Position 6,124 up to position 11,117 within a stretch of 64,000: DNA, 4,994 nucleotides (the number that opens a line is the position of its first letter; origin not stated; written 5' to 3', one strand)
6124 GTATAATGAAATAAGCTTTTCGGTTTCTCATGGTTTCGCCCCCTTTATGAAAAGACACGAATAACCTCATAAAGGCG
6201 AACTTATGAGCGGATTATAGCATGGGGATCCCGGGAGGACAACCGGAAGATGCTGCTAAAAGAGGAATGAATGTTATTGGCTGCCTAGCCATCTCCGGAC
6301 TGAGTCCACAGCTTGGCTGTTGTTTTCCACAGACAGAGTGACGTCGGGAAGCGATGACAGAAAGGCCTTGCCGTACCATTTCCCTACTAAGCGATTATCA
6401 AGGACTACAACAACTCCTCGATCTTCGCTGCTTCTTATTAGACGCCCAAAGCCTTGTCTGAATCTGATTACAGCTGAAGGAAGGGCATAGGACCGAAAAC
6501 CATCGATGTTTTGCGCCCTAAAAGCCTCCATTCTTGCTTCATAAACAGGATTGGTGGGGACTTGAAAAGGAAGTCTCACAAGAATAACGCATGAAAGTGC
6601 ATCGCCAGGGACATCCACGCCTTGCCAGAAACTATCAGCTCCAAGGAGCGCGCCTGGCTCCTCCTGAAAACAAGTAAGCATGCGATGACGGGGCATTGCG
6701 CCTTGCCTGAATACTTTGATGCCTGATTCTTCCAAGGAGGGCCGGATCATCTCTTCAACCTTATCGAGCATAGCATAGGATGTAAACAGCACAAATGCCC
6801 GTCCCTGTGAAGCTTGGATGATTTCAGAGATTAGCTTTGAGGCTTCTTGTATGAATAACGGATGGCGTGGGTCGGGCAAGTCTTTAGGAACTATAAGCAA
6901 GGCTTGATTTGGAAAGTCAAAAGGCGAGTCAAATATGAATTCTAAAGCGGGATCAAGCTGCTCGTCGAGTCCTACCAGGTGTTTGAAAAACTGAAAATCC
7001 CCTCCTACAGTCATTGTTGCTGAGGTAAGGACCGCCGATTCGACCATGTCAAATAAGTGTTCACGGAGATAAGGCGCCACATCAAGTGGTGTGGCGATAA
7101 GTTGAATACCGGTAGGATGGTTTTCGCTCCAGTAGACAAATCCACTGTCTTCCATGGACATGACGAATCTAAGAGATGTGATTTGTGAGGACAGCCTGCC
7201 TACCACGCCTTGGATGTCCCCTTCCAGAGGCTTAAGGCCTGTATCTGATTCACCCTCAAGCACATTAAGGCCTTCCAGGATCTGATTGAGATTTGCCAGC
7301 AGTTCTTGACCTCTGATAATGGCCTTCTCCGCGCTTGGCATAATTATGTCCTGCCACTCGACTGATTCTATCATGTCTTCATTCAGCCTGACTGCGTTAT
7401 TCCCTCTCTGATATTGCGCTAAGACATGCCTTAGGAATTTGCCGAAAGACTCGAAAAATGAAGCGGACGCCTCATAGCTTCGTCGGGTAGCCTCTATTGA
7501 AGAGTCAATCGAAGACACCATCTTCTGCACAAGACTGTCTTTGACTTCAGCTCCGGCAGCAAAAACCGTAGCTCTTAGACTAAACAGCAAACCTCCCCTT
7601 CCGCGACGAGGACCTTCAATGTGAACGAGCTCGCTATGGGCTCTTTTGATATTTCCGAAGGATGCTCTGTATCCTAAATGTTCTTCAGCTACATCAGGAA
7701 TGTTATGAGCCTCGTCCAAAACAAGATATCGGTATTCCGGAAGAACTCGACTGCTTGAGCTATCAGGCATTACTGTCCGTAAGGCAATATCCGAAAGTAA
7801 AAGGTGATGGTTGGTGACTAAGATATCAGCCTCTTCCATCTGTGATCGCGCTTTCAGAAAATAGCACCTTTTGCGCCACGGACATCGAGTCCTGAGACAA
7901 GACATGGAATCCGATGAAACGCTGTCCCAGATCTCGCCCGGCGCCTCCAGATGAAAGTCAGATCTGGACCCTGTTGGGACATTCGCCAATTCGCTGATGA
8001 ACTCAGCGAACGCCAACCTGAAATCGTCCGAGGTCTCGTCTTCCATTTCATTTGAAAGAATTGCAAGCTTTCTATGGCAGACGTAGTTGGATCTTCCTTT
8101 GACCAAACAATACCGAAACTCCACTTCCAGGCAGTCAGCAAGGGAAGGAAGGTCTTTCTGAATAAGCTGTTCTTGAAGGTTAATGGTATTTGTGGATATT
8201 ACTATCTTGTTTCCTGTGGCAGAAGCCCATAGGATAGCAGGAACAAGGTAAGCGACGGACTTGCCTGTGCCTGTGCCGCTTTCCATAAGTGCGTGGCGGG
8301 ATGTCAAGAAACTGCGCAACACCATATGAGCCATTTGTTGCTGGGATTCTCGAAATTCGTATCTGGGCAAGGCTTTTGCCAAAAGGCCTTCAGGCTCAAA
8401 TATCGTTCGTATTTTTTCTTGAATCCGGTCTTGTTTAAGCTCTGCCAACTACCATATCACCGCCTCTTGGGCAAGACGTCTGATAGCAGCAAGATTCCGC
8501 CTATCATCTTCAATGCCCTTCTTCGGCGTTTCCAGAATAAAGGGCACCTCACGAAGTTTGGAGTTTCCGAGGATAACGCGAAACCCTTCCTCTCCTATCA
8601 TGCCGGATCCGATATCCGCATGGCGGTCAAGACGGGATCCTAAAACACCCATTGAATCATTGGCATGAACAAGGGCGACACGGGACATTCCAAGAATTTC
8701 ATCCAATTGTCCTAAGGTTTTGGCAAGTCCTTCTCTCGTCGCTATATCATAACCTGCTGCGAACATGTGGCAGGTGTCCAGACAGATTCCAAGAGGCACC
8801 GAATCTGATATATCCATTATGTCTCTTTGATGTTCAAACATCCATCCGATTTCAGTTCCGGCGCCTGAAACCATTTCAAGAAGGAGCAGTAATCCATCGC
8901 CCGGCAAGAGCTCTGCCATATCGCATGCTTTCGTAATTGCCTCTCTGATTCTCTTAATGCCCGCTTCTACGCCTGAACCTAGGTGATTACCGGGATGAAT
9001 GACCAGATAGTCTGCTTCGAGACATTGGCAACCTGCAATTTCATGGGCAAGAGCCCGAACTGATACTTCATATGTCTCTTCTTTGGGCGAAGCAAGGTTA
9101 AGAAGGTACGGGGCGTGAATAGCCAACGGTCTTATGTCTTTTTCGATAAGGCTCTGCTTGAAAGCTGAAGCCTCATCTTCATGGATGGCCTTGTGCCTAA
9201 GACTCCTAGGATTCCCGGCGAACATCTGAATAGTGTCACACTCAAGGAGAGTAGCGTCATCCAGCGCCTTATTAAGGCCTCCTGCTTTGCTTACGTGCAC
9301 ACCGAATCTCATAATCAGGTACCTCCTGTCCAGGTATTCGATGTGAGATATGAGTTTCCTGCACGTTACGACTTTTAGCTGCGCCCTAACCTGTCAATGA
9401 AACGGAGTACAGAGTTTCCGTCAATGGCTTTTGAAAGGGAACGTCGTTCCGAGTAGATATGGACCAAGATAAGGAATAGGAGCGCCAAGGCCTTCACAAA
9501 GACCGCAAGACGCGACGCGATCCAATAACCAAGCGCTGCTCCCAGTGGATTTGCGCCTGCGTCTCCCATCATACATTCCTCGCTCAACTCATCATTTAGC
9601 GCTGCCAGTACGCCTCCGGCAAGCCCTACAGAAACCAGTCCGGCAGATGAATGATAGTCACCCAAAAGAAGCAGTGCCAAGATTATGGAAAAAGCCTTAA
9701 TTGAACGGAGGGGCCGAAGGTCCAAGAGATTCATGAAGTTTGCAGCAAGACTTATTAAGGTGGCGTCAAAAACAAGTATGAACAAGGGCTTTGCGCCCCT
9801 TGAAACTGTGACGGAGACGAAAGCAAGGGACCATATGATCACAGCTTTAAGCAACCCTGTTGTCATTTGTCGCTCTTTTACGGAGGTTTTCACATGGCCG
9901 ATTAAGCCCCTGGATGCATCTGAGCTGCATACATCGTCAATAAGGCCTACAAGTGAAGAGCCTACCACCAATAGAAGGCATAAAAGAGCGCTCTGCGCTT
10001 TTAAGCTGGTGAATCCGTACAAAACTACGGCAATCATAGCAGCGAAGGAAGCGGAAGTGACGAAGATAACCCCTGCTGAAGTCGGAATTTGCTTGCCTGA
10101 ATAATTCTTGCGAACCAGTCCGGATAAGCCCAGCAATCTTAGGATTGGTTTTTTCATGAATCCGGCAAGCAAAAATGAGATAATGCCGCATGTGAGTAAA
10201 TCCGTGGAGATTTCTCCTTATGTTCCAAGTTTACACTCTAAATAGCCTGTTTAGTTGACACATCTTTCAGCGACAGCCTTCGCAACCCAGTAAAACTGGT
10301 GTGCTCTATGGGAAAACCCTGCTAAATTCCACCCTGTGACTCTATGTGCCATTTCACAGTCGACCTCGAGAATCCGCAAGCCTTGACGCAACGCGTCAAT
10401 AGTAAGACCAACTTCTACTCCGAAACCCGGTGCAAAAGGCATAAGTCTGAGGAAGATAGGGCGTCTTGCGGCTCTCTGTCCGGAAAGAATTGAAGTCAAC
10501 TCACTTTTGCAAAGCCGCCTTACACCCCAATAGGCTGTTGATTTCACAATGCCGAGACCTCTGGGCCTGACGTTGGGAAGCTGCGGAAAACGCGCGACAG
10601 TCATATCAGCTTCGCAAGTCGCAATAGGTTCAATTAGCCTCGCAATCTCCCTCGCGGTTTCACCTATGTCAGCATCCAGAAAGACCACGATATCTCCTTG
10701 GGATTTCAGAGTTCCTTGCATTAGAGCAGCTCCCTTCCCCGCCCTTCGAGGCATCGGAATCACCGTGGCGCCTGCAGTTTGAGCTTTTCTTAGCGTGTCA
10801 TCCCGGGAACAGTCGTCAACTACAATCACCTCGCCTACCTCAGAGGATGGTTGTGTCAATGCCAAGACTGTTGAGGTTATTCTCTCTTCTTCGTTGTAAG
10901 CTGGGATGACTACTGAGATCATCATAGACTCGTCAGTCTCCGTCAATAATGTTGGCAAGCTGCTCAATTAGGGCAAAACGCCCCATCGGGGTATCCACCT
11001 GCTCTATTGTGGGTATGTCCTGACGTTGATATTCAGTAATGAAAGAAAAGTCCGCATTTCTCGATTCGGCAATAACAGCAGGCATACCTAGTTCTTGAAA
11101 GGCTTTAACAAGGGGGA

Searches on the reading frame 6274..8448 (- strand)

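Call 58: search_protein_families(library=ncbifam, proteins=[window:6274-8448:-], max_evalue=1e-12)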
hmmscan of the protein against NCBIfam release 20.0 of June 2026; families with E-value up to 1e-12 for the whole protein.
window:6274-8448:- (724 aa): 7 families
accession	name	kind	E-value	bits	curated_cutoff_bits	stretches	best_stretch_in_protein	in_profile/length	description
NF053712.1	repair_DEAH_YoaA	equivalog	3.5e-170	567.8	680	2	379-707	299-620/630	DNA repair helicase YoaA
NF005981.0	PRK08074.1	equivalog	3.7e-154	515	789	1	15-721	244-929/931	ATP-dependent DNA helicase DinG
NF008729.0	PRK11747.1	equivalog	4.1e-122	409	598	1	6-704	3-698/703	ATP-dependent DNA helicase DinG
TIGR01407.1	dinG_rel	hypoth_equivalog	3.2e-105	353.3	547.7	1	30-709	244-876/889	putative DnaQ family exonuclease/DinG family helicase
NF005569.0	PRK07246.1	equivalog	1.9e-38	132.3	794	1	472-719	576-817/820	bifunctional DnaQ family exonuclease/ATP-dependent helicase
TIGR03117.2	cas_csf4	equivalog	2.4e-30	105.4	400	1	26-225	123-321/800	type IV CRISPR-associated DEAD/DEAH-box helicase Csf4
TIGR00604.1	rad3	subfamily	2.6e-19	69.3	246.95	0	30-280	9-263/706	DNA repair helicase (rad3)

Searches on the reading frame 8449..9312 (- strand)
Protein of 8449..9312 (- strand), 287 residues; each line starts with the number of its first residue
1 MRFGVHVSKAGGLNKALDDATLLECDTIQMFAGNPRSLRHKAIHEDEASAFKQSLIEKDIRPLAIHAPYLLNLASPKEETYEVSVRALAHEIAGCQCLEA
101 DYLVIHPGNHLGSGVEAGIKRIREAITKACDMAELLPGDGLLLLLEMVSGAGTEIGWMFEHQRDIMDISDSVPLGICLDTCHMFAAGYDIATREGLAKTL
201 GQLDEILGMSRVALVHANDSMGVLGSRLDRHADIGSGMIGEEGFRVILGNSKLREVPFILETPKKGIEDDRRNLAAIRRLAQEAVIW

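Call 58: search_protein_families(library=ncbifam, proteins=[window:8449-9312:-], max_evalue=1e-12)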
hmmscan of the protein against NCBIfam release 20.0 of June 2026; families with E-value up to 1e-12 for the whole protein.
window:8449-9312:- (287 aa): 5 families
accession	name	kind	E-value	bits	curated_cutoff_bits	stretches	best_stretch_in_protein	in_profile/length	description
NF002197.0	PRK01060.1-2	equivalog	4.7e-73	245.8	376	1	2-279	11-286/289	deoxyribonuclease IV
TIGR00587.1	nfo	subfamily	1.7e-72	244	129.65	1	3-278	3-277/279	deoxyribonuclease IV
NF002199.0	PRK01060.1-4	equivalog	1.9e-60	204.3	315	1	3-269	4-269/282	deoxyribonuclease IV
NF002196.0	PRK01060.1-1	equivalog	1.3e-56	192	333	1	3-266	4-264/297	deoxyribonuclease IV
NF002198.0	PRK01060.1-3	equivalog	5.5e-33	114.7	244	1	1-271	3-245/253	deoxyribonuclease IV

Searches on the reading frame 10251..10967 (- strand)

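Call 58: search_protein_families(library=ncbifam, proteins=[window:10251-10967:-], max_evalue=1e-12)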
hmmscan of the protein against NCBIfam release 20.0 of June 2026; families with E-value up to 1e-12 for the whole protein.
window:10251-10967:- (238 aa): 6 families
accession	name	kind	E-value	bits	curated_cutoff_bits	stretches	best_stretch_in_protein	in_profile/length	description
NF010496.0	PRK13915.1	equivalog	2e-28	99.4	262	1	8-199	24-234/307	glucosyl-3-phosphoglycerate synthase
TIGR04182.1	glyco_TIGR04182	equivalog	3.7e-24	85.6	325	1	17-211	2-195/293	S-layer glycoprotein N-glycosyltransferase AglJ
TIGR04283.1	glyco_like_mftF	equivalog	4.9e-17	62.2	182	1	17-103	1-85/221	TIGR04283 family arsenosugar biosynthesis glycosyltransferase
TIGR03965.1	mycofact_glyco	equivalog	7.1e-14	51.5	280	1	11-113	70-177/467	mycofactocin biosynthesis glycosyltransferase MftF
NF058614.1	PPMAGASynPpgS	equivalog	4.7e-13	49.1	370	1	19-129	4-116/226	polyprenyl-phospho-N-acetylgalactosaminyl synthase PpgS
TIGR03937.1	PgaC_IcaA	equivalog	6.3e-13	48.5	422.3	1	10-101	40-136/407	poly-beta-1,6-N-acetyl-D-glucosamine synthase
